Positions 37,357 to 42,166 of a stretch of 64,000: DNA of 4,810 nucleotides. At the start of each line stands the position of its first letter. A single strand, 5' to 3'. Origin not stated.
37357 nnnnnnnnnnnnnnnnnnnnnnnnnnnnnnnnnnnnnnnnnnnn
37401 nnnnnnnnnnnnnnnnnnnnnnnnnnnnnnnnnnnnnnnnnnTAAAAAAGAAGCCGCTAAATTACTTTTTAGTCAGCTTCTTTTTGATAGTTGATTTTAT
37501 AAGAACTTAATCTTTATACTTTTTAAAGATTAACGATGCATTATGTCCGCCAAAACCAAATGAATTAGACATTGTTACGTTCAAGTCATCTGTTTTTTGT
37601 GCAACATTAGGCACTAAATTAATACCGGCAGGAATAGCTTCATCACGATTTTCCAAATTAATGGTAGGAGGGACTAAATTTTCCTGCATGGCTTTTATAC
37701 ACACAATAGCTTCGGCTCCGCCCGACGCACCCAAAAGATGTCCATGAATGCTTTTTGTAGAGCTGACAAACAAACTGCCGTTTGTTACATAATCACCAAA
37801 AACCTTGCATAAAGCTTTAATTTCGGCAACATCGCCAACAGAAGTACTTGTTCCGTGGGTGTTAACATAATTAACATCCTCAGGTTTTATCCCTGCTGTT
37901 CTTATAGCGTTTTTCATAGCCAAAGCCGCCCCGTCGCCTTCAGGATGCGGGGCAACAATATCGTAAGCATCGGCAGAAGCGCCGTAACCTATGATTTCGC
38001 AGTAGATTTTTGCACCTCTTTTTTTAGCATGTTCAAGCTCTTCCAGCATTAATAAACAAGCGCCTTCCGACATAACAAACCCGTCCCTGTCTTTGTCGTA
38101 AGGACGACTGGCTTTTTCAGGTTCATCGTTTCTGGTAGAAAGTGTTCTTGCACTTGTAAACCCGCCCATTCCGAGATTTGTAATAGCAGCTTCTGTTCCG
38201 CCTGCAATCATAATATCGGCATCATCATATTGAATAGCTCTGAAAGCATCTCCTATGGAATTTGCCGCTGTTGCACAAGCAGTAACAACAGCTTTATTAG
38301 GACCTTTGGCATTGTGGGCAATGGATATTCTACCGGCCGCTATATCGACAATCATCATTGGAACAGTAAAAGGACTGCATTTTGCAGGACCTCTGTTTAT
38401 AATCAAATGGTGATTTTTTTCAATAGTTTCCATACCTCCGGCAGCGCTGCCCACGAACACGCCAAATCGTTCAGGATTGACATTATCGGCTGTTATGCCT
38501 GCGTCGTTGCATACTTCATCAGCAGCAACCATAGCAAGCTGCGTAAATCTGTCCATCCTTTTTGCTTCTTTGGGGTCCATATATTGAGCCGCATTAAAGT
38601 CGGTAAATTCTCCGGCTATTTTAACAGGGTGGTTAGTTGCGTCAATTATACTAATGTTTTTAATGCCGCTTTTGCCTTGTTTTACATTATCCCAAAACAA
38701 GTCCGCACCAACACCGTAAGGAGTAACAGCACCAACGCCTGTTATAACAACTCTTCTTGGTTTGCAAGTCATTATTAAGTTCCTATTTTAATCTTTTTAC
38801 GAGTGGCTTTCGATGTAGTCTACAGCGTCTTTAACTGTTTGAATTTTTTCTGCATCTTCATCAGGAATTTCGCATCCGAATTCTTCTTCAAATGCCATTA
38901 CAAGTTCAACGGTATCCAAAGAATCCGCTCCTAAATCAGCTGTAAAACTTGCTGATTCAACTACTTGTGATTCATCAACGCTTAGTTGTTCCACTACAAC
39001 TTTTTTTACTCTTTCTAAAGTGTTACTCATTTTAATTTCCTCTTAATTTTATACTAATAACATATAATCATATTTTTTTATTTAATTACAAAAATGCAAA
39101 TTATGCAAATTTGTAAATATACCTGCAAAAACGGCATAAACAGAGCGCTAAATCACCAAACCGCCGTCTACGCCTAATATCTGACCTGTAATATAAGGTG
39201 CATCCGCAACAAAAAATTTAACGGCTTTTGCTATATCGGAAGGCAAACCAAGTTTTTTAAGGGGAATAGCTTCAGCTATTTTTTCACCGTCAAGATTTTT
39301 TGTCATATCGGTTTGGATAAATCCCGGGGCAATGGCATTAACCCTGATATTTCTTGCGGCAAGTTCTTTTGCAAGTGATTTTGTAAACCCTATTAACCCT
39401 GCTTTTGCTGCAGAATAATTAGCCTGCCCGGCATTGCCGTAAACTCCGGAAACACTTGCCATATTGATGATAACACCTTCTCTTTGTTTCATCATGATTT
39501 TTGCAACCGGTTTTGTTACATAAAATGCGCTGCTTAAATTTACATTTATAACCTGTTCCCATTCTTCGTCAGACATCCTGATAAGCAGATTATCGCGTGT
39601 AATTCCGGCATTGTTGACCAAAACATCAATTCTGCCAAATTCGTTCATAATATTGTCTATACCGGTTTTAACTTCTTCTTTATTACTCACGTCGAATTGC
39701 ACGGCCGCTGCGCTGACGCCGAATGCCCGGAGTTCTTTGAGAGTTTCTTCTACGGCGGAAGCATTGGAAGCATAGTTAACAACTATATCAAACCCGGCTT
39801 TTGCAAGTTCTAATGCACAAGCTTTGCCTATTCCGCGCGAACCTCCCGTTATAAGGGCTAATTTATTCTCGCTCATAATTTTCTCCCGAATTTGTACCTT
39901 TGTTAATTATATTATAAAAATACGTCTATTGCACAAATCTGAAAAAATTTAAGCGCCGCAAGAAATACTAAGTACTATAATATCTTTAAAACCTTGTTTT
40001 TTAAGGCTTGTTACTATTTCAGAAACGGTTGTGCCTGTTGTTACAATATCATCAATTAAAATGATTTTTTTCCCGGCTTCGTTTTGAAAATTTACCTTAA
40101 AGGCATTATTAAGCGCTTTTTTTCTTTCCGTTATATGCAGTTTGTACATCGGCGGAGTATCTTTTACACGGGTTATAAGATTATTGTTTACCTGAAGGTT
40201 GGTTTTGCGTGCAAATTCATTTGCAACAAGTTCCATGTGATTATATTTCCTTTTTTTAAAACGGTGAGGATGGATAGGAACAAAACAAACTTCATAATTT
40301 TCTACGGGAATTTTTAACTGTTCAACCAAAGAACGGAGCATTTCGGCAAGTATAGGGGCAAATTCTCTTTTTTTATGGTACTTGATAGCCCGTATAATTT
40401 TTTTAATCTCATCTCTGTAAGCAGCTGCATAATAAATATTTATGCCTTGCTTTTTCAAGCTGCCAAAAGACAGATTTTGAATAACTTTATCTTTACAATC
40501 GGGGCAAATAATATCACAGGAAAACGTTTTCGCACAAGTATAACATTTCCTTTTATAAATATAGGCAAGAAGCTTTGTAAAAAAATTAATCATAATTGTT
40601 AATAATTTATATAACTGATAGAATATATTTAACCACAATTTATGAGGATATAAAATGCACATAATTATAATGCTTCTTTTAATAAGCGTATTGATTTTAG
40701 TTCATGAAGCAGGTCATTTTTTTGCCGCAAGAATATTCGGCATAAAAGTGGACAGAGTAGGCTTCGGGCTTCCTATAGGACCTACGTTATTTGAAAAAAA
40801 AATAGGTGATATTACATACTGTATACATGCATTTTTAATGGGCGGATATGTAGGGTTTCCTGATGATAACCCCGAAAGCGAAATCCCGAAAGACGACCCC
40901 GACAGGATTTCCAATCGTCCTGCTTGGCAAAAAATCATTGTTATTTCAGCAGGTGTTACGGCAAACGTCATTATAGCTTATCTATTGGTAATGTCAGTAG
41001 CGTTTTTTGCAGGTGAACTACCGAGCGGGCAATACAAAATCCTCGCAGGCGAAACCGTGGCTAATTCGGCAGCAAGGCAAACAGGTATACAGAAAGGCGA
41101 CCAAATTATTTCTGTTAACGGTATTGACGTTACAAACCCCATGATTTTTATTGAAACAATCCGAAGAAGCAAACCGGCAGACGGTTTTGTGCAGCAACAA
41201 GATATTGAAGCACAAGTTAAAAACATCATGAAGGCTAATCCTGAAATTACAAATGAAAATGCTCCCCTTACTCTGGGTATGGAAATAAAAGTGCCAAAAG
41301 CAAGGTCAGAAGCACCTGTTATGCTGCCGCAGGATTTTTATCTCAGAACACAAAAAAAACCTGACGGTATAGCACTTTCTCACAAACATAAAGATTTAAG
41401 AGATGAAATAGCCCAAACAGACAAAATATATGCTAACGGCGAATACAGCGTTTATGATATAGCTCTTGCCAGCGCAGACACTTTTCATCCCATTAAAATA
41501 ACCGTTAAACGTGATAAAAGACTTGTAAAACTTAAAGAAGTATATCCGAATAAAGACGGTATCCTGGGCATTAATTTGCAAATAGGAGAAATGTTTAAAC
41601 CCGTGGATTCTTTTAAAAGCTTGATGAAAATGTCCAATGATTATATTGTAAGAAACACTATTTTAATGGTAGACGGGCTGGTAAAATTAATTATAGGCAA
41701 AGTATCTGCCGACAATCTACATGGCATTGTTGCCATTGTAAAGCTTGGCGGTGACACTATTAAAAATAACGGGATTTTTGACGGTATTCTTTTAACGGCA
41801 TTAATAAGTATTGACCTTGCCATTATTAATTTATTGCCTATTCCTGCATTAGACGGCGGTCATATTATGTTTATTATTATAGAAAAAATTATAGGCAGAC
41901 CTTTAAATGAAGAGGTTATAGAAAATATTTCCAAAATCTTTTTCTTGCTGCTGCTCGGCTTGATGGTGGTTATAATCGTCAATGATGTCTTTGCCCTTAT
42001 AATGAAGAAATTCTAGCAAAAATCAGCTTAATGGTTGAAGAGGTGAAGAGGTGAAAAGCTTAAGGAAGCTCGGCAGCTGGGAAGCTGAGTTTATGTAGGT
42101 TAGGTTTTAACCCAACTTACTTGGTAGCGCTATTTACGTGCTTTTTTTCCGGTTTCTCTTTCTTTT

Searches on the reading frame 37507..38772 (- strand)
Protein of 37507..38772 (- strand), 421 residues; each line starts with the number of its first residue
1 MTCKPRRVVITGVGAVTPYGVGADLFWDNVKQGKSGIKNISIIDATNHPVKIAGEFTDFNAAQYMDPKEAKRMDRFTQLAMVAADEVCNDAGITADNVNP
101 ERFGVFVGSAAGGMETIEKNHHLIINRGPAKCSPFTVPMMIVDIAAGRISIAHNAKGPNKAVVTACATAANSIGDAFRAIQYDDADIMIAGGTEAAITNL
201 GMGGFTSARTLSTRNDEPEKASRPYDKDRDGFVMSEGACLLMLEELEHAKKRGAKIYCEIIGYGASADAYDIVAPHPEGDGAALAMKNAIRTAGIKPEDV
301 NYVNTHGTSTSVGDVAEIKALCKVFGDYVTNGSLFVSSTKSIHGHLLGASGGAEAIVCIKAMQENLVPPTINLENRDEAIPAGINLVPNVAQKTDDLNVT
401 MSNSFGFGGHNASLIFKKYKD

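Call 23: search_protein_families(library=pfam, proteins=[window:37507-38772:-], max_evalue=0.0001)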
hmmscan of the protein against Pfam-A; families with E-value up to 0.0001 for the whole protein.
window:37507-38772:- (421 aa): 2 families
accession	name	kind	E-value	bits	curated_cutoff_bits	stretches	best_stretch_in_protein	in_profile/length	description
PF00109.32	ketoacyl-synt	-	2.1e-58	198.3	20.8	1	6-249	2-252/252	Beta-ketoacyl synthase, N-terminal domain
PF02801.28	Ketoacyl-synt_C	-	5.1e-38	130.2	20.8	1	257-374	1-119/119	Beta-ketoacyl synthase, C-terminal domain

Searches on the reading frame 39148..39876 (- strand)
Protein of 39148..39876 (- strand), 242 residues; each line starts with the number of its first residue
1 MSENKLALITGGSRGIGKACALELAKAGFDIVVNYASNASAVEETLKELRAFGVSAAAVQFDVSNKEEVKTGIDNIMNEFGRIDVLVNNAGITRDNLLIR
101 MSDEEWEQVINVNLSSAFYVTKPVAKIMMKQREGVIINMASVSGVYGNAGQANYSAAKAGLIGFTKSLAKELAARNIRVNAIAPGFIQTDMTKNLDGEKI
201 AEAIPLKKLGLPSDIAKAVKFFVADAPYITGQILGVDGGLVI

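Call 23: search_protein_families(library=pfam, proteins=[window:39148-39876:-], max_evalue=0.0001)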
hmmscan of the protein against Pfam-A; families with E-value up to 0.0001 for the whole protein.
window:39148-39876:- (242 aa): 4 families
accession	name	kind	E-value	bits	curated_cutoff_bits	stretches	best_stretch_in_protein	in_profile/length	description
PF00106.31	adh_short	-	2.9e-66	223.1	26.6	1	5-196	1-191/195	short chain dehydrogenase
PF13561.12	adh_short_C2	-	7.3e-64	216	27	1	14-240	6-235/236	Enoyl-(Acyl carrier protein) reductase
PF08659.16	KR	-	2.6e-25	89.8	22.6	1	8-183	4-174/180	KR domain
PF23441.1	SDR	-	4.3e-06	26.7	27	1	4-200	7-207/258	SDR-like rossmann domain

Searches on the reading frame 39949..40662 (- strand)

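Call 23: search_protein_families(library=pfam, proteins=[window:39949-40662:-], max_evalue=0.0001)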
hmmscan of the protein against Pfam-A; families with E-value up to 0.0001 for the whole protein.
window:39949-40662:- (237 aa): 2 families
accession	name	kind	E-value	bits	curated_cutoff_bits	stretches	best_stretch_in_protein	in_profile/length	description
PF00156.33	Pribosyltran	-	2.4e-07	30.6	26.3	1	190-230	80-120/158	Phosphoribosyl transferase domain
PF24390.1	PRTase-CE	-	5.3e-05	23.7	27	1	87-222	20-130/253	PRTase-CE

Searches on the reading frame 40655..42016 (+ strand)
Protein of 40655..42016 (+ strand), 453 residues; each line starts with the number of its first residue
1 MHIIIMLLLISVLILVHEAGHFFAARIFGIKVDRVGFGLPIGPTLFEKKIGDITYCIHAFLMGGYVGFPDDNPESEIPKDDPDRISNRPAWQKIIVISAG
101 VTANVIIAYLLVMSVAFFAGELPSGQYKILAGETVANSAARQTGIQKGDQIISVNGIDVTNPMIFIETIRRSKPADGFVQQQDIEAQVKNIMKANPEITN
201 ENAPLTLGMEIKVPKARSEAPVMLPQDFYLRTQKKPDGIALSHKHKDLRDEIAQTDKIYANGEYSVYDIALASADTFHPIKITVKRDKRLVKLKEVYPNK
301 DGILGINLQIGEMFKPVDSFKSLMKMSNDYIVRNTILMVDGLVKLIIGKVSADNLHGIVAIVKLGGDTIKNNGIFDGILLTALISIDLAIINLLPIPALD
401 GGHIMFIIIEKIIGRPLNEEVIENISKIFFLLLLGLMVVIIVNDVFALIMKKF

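Call 23: search_protein_families(library=pfam, proteins=[window:40655-42016:+], max_evalue=0.0001)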
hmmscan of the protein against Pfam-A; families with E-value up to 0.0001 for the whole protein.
window:40655-42016:+ (453 aa): 3 families
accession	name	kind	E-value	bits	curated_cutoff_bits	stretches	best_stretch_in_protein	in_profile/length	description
PF02163.28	Peptidase_M50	-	2.8e-52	177.7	27.2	1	6-435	2-220/221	Peptidase family M50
PF00595.29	PDZ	-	2.1e-06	28.4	23.2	1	132-161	30-59/81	PDZ domain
PF17820.7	PDZ_6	-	1.9e-05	24.7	27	1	135-161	6-32/54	PDZ domain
